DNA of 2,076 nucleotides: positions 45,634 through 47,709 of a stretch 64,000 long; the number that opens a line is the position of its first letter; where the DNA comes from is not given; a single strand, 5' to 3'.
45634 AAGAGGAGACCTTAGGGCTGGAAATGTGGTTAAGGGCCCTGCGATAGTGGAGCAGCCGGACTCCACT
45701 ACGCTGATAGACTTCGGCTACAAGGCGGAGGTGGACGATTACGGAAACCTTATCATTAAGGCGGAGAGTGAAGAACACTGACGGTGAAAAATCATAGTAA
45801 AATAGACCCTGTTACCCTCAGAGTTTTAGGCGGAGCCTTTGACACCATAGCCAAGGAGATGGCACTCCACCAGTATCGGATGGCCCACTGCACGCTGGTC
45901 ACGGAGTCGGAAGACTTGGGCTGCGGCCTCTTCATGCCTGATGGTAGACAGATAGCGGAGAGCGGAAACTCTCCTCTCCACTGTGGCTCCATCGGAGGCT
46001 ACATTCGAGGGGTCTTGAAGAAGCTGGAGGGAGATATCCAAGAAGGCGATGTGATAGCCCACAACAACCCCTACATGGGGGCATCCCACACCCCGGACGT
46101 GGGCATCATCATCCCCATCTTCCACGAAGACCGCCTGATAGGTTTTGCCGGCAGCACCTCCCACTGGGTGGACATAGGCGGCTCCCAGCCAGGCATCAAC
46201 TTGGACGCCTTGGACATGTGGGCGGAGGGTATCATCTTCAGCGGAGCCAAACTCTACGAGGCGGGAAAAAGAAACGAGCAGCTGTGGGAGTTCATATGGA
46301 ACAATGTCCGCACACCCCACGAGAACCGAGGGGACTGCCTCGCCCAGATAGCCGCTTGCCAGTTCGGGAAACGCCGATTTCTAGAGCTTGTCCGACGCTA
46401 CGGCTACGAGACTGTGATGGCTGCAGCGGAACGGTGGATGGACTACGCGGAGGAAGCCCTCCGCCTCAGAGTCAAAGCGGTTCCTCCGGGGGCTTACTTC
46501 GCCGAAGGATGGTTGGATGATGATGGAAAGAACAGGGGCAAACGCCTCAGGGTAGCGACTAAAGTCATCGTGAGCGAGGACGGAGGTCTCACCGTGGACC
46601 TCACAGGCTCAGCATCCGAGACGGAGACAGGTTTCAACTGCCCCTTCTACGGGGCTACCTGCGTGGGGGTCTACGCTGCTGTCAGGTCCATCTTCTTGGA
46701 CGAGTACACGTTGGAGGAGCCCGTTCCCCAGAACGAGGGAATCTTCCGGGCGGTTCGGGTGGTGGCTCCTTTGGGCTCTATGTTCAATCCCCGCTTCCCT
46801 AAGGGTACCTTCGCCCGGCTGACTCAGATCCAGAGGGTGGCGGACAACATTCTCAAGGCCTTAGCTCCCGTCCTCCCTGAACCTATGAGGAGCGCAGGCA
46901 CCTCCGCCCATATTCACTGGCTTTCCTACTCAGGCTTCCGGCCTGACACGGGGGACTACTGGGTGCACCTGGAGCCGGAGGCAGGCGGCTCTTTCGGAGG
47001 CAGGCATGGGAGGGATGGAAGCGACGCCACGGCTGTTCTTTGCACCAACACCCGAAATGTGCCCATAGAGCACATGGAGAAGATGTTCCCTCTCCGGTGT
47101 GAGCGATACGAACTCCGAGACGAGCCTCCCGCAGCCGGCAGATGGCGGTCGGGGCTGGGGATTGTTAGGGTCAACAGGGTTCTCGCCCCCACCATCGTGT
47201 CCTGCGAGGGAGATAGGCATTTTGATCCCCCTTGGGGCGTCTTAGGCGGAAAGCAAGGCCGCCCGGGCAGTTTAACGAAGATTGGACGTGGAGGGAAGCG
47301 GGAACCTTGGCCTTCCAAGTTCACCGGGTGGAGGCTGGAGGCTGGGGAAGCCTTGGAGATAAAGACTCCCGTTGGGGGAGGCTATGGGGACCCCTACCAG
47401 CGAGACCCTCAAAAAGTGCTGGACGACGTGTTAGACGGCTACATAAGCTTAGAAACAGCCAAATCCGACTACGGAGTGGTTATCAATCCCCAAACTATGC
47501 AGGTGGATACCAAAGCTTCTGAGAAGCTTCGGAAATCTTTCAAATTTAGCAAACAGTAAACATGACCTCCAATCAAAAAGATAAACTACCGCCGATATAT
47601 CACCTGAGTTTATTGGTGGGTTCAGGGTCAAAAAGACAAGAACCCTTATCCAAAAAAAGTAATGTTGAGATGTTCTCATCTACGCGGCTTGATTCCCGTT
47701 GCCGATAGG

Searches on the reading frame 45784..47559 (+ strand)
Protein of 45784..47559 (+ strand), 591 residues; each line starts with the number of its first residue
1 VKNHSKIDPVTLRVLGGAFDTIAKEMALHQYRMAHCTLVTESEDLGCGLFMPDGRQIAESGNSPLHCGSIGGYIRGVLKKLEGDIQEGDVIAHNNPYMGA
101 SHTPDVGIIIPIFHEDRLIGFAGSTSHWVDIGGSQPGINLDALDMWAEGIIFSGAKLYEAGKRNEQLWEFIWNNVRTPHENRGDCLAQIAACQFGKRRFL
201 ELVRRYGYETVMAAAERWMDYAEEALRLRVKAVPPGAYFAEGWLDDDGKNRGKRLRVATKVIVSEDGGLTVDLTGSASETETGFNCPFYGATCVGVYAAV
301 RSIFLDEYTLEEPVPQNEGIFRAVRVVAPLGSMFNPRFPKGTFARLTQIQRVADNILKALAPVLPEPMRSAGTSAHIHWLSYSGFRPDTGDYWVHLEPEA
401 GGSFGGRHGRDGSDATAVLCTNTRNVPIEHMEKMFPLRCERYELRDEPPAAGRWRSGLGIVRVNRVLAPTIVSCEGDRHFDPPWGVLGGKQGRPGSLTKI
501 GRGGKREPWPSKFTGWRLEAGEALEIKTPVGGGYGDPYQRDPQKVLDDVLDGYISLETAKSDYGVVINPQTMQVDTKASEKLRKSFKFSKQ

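Call 3: search_protein_families(library=pfam, proteins=[window:45784-47559:+])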
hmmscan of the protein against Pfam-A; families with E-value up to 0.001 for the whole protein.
window:45784-47559:+ (591 aa): 1 family
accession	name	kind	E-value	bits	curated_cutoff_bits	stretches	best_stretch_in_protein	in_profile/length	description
PF02538.19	Hydantoinase_B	-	9.9e-146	486.6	26.8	1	8-537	1-519/519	Hydantoinase B/oxoprolinase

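Call 10: search_protein_families(library=ncbifam, proteins=[window:45784-47559:+], max_evalue=0.00001)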
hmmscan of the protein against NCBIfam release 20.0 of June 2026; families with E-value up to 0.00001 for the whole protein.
window:45784-47559:+ (591 aa): 2 families
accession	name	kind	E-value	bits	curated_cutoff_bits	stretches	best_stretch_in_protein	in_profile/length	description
NF050157.1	CapLactmsBetCapB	equivalog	6.3e-77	259.2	1000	1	7-584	1-576/577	caprolactamase subunit beta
NF042976.1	AcphenoCarb_ApcD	equivalog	4.3e-21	74.9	1500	2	31-288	53-312/685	acetophenone carboxylase subunit delta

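Call 45: search_solved_structures(query=window:45784-47559:+, max_evalue=1e-10)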
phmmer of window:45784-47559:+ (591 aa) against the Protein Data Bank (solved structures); distinct sequences matched with E-value up to 1e-10: 5.
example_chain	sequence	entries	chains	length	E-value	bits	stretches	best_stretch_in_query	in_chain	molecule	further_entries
7hk5_A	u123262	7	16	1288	1.5e-181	608.1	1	8-573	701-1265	N-methylhydantoinase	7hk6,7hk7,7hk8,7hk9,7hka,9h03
6yra_B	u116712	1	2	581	8.1e-60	206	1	6-578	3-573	Hydantoinase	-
5l9w_A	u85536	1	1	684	4.1e-20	74.9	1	32-288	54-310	Acetophenone carboxylase delta subunit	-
5m45_A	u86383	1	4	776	5.3e-17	64.6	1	33-246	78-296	Acetone carboxylase alpha subunit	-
5svb_A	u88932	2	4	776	2.7e-16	62.3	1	33-246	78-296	Acetone carboxylase alpha subunit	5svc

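Call 50: search_solved_structures(query=window:45784-47559:+, max_evalue=1e-100, show_alignments=1)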
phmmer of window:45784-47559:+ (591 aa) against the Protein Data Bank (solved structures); distinct sequences matched with E-value up to 1e-100: 1.
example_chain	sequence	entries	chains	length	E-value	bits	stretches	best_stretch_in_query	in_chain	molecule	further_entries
7hk5_A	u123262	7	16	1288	1.5e-181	608.1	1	8-573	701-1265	N-methylhydantoinase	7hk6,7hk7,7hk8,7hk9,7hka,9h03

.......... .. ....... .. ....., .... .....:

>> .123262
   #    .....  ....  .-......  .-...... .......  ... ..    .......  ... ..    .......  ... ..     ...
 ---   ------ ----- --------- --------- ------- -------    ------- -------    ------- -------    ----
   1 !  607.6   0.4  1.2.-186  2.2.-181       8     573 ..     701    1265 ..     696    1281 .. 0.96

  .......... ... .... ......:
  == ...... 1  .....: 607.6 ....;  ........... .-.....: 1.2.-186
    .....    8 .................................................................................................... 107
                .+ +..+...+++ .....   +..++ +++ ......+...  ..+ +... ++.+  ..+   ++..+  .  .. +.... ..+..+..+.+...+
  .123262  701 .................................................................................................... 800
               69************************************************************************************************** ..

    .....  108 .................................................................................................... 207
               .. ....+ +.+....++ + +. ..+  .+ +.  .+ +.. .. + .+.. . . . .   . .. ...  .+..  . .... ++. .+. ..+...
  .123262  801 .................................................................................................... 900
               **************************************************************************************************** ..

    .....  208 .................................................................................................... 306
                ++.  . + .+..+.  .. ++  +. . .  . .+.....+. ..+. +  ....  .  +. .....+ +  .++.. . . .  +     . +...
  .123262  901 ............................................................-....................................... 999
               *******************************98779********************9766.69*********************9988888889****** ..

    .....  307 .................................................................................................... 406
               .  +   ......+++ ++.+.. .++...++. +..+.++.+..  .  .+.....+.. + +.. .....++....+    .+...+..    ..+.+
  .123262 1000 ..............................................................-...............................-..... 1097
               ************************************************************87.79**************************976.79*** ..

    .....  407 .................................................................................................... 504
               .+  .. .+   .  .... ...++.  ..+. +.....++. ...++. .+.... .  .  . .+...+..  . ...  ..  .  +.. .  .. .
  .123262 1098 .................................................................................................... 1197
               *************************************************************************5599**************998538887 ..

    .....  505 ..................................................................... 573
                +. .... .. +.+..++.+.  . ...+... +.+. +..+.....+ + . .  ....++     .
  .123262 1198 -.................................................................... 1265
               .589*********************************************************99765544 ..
